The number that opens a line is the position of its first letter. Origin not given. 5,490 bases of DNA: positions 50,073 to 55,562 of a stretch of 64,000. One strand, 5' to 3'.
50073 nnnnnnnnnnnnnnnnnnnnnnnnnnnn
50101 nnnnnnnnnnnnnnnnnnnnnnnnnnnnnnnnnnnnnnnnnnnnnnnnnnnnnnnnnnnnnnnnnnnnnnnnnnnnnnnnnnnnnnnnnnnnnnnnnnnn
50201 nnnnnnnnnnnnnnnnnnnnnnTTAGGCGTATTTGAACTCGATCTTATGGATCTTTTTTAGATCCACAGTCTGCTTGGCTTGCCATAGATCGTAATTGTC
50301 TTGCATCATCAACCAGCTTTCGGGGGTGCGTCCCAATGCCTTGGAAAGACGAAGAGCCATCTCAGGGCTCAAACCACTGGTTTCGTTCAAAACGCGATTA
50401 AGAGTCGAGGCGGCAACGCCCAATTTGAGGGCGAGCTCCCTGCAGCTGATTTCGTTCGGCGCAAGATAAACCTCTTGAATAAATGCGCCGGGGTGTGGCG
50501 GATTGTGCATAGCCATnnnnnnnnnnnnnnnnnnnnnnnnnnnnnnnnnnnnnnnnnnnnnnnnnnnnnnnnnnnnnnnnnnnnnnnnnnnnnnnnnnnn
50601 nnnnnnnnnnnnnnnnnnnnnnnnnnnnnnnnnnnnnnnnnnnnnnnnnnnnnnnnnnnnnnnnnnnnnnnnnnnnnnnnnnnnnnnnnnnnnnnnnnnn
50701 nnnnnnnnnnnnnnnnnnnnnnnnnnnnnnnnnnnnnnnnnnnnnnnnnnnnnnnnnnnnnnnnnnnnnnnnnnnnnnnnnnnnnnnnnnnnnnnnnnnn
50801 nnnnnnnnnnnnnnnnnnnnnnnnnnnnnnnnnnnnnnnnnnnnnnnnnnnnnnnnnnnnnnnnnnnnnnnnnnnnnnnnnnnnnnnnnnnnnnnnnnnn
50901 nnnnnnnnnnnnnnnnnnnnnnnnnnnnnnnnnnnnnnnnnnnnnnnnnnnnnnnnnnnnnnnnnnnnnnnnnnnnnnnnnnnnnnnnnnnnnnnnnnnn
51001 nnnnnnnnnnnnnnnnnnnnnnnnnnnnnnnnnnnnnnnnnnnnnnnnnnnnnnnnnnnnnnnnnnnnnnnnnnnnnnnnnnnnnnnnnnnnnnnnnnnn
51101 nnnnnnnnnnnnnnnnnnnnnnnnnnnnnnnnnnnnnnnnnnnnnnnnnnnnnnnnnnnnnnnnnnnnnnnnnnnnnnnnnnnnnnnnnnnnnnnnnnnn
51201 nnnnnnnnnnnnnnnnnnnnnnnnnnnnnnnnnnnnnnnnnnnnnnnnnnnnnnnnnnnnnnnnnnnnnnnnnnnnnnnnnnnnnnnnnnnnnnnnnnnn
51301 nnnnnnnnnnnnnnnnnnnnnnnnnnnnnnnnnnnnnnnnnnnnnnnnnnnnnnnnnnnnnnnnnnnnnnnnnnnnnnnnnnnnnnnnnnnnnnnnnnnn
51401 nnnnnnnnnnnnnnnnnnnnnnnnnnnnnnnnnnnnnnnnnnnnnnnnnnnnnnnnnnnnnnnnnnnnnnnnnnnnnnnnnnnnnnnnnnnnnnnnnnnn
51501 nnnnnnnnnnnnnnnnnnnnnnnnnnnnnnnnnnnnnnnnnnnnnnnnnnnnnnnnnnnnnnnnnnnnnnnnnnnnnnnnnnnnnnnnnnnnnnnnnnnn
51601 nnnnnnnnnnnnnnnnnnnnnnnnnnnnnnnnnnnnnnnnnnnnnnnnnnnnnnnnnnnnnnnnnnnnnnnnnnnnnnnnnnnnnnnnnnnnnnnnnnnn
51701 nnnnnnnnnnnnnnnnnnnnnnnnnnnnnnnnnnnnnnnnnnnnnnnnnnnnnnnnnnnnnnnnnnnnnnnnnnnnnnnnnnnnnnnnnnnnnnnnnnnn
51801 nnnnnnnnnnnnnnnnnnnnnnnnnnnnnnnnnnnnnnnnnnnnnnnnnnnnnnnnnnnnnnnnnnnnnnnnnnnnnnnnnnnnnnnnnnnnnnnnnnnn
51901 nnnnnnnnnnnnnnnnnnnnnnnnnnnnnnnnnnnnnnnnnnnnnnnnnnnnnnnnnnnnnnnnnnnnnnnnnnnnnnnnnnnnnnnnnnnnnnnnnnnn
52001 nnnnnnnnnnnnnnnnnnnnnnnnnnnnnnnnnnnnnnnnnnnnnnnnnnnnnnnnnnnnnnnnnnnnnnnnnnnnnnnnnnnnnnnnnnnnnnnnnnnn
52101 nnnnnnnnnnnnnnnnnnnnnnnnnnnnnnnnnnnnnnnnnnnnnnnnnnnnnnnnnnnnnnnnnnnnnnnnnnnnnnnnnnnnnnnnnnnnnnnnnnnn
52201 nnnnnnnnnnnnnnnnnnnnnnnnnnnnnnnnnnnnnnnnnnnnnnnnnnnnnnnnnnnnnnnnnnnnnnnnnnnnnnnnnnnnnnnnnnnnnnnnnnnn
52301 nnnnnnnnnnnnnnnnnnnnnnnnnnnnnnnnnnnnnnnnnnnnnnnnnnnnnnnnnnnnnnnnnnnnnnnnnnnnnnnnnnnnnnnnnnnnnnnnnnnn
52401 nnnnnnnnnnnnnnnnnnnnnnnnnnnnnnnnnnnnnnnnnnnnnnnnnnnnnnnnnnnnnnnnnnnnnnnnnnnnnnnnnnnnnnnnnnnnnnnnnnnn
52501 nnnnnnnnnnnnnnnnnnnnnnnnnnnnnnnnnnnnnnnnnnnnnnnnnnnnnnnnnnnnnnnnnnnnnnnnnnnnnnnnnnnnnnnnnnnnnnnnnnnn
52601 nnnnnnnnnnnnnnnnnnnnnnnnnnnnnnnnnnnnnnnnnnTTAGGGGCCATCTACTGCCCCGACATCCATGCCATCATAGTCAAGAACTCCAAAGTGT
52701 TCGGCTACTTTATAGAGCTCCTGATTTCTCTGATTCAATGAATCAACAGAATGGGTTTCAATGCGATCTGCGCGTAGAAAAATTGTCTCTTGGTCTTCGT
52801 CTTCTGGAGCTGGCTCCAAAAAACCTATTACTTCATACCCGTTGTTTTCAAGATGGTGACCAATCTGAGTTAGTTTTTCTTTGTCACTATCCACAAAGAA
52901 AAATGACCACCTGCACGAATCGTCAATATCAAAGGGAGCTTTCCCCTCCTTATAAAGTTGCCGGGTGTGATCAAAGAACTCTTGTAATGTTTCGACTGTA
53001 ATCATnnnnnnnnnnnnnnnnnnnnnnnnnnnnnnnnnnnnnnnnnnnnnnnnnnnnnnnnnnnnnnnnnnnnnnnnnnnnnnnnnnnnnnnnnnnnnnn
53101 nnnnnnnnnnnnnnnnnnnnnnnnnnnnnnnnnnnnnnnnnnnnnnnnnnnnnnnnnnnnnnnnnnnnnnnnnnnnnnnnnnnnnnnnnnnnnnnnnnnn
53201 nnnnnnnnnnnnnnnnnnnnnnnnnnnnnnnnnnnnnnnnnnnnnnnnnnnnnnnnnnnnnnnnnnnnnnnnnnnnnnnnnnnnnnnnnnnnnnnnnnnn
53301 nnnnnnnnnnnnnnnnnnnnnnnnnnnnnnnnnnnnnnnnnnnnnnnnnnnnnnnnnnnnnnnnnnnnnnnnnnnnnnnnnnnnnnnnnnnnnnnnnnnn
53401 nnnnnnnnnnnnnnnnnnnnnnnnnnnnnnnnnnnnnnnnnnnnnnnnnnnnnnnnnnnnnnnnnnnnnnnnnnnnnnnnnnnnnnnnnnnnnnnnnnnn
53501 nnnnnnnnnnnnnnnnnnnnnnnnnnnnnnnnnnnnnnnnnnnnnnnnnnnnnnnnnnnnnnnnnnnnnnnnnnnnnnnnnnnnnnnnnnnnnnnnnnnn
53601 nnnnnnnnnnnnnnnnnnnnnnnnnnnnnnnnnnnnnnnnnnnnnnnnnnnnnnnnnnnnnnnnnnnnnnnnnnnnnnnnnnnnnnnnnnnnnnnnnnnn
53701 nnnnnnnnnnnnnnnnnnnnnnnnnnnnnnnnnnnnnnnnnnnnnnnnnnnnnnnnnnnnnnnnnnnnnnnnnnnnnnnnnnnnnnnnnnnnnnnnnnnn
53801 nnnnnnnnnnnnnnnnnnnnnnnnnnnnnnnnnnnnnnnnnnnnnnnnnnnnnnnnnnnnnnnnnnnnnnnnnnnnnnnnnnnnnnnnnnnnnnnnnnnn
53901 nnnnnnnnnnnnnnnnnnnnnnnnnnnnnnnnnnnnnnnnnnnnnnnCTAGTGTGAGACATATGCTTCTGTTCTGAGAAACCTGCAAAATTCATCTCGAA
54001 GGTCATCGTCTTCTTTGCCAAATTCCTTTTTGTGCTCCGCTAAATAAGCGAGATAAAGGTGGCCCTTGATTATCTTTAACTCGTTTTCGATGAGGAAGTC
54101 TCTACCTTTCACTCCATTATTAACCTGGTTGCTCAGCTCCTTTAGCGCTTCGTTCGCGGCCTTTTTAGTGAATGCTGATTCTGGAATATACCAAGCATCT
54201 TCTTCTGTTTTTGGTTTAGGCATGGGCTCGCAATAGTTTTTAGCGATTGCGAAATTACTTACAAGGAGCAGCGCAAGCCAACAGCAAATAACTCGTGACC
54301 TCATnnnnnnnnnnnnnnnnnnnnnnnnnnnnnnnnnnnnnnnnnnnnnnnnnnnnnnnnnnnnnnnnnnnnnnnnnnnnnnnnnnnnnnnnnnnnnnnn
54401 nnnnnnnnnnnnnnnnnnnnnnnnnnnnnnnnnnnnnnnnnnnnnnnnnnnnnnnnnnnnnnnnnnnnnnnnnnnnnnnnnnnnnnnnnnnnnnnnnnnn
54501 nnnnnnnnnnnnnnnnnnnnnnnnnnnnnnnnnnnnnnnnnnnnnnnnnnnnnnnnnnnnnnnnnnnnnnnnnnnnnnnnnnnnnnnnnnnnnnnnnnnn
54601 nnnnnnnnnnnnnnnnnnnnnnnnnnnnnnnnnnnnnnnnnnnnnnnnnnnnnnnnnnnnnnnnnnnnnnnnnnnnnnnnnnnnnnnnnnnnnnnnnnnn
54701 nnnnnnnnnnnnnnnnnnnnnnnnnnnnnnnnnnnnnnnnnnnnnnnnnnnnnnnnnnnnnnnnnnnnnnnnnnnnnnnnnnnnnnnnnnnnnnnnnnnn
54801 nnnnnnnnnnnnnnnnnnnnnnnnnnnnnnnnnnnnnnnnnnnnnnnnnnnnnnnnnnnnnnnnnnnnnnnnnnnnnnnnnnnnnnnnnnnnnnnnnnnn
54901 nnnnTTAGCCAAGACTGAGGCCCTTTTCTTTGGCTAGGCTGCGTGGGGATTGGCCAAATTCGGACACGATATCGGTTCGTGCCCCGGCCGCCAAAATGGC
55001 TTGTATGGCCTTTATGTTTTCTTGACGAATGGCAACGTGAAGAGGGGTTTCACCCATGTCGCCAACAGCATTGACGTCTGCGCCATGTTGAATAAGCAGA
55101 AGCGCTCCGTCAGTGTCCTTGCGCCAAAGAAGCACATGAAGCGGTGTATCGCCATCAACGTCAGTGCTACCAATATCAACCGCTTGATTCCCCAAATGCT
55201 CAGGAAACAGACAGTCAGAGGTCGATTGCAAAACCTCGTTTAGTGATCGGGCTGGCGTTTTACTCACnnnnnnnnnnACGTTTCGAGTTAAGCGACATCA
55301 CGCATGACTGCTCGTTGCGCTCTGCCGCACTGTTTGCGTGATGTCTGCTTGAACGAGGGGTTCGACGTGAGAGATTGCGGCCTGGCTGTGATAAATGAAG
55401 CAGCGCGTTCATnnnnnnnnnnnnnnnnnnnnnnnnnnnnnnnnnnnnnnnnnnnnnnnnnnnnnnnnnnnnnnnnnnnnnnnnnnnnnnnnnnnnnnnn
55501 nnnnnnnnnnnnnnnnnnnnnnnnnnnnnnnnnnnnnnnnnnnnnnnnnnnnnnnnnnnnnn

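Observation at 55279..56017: Gene-less cassette present in three states, including the attI-proximal first position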

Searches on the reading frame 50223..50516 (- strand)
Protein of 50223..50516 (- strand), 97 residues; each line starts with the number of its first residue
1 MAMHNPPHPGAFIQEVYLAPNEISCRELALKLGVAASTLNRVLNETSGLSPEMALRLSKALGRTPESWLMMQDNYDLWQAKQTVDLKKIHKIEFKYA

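Call 94: search_protein_families(library=pfam, proteins=[window:50223-50516:-], max_evalue=0.01)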
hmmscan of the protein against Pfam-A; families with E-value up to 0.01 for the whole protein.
window:50223-50516:- (97 aa): 4 families
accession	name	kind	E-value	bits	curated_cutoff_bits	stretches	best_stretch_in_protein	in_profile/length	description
PF01381.28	HTH_3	-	3.8e-08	33.7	23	1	26-66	13-53/55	Helix-turn-helix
PF13443.12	HTH_26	-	0.00065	20.3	22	1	16-66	4-55/63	Cro/C1-type HTH DNA-binding domain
PF13560.12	HTH_31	-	0.0012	19.5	27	1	23-66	15-59/64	Helix-turn-helix domain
PF12844.13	HTH_19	-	0.0014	18.9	30.2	1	23-72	13-61/64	Helix-turn-helix domain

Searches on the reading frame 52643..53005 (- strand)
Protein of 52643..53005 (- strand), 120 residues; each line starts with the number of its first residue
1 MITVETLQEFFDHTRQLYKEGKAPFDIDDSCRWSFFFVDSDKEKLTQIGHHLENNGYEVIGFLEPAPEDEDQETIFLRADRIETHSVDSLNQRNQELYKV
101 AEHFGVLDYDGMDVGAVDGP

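Call 90: find_encoding_contigs(protein=window:52643-53005:-, flank=6000, max_places=6)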
Protein window:52643-53005:- (120 aa): no gene with exactly this product is on record in the collection.

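Call 94: search_protein_families(library=pfam, proteins=[window:52643-53005:-], max_evalue=0.01)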
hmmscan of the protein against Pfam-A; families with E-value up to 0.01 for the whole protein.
window:52643-53005:- (120 aa): 1 family
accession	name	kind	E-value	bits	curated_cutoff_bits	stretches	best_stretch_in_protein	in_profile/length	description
PF06877.16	RraB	-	9e-13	49.1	23.3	1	15-114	9-102/102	Regulator of ribonuclease activity B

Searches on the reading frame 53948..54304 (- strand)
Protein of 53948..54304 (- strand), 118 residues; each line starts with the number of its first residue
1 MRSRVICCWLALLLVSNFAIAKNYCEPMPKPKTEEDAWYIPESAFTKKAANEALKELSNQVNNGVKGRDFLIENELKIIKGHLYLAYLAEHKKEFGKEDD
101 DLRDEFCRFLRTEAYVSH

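Call 91: find_encoding_contigs(protein=window:53948-54304:-, flank=6000, max_places=6)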
Protein window:53948-54304:- (118 aa): no gene with exactly this product is on record in the collection.

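Call 94: search_protein_families(library=pfam, proteins=[window:53948-54304:-], max_evalue=0.01)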
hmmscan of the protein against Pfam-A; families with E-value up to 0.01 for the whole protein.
window:53948-54304:- (118 aa): 0 families

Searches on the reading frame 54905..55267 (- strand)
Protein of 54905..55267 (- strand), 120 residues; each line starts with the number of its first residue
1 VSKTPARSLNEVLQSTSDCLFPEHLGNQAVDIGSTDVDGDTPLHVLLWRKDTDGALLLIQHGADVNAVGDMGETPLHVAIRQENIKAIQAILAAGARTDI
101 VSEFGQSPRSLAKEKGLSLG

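Call 94: search_protein_families(library=pfam, proteins=[window:54905-55267:-], max_evalue=0.01)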
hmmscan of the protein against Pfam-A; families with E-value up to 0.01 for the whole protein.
window:54905-55267:- (120 aa): 5 families
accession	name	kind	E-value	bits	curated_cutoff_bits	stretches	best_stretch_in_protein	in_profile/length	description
PF00023.36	Ank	-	1e-11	44.9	21.1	2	38-68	1-31/33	Ankyrin repeat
PF12796.13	Ank_2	-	2.4e-10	41.2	27.3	1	28-99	18-87/90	Ankyrin repeats (3 copies)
PF13637.12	Ank_4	-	6.5e-10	39.5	22.7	1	55-89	13-47/50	Ankyrin repeats (many copies)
PF13606.12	Ank_3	-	8.2e-08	32.3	22.3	1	72-96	2-26/30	Ankyrin repeat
PF13857.12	Ank_5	-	3.3e-07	31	27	1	58-112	1-56/56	Ankyrin repeats (many copies)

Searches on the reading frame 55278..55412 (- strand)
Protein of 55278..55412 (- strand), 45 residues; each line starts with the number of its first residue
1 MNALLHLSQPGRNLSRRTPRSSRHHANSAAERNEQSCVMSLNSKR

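Call 59: find_homologous_proteins(query=window:55278-55412:-, max_evalue=1)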
Query window:55278-55412:- (45 aa): 2 proteins with E <= 1 among 2 candidates.
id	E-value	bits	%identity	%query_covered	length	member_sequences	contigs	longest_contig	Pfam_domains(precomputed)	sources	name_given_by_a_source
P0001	2.1e-13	66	80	100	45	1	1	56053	-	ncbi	-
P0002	1.4e-12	63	78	100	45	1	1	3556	-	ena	-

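Call 62: find_encoding_contigs(protein=P0001, flank=6000, max_places=6)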
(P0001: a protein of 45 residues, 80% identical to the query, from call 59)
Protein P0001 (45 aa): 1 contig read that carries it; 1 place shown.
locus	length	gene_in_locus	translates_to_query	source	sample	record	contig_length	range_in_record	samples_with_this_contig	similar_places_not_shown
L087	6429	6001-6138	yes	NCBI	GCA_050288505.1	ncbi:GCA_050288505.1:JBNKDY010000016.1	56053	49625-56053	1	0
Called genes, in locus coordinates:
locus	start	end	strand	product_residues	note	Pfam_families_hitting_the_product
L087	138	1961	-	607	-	PF13522:GATase_6, PF13537:GATase_7, PF01380:SIS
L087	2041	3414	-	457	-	PF00483:NTP_transferase, PF01128:IspD (weak), PF12804:NTP_transf_3, PF25087:GMPPB_C, PF00132:Hexapep (weak), PF25084:LbH_EIF2B, PF00132:Hexapep, PF14602:Hexapep_2, +1 more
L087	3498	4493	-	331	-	PF13495:Phage_int_SAM_4, PF00589:Phage_integrase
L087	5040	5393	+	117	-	-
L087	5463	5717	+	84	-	-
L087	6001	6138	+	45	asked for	-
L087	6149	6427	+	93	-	?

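Call 63: find_encoding_contigs(protein=P0002, flank=6000, max_places=6)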
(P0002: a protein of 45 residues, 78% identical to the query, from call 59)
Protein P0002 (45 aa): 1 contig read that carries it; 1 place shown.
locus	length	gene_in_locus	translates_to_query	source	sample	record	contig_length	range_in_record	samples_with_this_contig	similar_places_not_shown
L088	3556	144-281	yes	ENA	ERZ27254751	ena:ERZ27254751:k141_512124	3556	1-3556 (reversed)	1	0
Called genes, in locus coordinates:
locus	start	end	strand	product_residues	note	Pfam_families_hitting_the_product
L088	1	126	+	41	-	?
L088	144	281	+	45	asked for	-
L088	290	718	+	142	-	-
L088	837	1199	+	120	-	PF20196:DUF6559 (weak)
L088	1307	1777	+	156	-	-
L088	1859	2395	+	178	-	-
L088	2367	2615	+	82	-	-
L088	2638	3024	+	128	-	-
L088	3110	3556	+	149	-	?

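Call 68: search_protein_representatives(protein=window:55278-55412:-)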
Query: 45 residues. Proteins with E-value up to 0.001 (for the whole library): 3; up to 1e-10: 1; up to 1e-30: 0. The best 3 are listed.
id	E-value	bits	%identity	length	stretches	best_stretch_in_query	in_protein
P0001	6.5e-14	65.6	80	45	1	1-45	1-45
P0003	1.0e-09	52.9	39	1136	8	22-40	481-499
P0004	9.7e-04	34.7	63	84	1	5-45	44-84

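Call 73: find_encoding_contigs(protein=P0004, flank=6000, max_places=6)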
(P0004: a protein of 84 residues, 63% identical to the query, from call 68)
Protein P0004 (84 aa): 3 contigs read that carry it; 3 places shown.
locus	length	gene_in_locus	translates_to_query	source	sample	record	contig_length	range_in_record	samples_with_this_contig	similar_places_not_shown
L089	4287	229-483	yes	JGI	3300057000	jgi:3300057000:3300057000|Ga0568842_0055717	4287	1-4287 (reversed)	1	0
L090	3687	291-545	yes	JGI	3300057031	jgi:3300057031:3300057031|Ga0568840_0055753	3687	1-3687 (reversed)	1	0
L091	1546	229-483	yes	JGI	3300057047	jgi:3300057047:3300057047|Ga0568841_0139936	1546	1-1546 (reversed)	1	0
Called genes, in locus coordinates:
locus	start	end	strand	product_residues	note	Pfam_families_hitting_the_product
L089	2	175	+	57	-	?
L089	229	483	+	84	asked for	-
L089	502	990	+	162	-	-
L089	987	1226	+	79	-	-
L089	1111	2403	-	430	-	PF04551:GcpE, PF26540:GcpE_C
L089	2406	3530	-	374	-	PF12844:HTH_19, PF13560:HTH_31 (faint), PF13413:HTH_25, PF13464:RodZ_C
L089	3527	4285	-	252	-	?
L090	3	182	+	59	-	?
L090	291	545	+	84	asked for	-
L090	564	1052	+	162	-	-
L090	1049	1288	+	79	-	-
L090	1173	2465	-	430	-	PF04551:GcpE, PF26540:GcpE_C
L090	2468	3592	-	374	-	PF12844:HTH_19, PF13560:HTH_31 (faint), PF13413:HTH_25, PF13464:RodZ_C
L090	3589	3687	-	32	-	?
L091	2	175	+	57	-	?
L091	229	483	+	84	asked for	-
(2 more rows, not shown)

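Call 94: search_protein_families(library=pfam, proteins=[window:55278-55412:-], max_evalue=0.01)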
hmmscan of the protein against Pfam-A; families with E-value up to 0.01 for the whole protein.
window:55278-55412:- (45 aa): 0 families
